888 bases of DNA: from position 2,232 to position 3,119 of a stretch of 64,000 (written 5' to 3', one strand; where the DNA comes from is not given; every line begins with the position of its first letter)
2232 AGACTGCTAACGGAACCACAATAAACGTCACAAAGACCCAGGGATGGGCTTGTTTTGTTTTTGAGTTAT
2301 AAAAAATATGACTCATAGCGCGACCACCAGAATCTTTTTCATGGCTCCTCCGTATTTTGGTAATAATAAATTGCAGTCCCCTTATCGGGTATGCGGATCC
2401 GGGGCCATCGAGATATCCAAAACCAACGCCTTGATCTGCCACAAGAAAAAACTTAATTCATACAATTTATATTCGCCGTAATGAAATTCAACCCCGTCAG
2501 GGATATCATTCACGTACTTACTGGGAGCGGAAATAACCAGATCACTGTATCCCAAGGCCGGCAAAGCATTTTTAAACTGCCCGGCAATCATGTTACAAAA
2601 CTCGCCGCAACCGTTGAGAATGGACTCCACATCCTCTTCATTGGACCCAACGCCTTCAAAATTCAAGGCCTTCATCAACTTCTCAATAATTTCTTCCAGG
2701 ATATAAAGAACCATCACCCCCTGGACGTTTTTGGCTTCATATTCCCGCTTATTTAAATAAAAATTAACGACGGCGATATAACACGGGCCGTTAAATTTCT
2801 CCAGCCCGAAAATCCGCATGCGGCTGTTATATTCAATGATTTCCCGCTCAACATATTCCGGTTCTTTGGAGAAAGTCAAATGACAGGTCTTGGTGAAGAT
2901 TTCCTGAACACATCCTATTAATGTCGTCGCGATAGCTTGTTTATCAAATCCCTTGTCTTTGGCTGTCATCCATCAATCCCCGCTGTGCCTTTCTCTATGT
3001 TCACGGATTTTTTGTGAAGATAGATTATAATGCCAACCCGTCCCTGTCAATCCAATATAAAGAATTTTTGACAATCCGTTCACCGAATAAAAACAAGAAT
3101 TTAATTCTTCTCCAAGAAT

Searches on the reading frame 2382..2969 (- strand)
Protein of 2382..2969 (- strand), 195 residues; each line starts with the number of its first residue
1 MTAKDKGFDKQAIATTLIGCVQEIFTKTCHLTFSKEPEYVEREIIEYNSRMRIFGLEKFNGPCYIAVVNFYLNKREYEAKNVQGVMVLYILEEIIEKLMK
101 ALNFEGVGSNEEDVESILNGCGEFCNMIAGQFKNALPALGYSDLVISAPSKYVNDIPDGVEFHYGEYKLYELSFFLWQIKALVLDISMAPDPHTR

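Call 76: search_protein_families(library=pfam, proteins=[window:2382-2969:-], max_evalue=0.01)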
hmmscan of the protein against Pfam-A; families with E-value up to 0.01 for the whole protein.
window:2382-2969:- (195 aa): 1 family
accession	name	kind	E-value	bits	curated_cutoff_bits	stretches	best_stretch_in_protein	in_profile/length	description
PF13690.11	CheX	-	4.2e-07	30.4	27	1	81-151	10-72/94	Chemotaxis phosphatase CheX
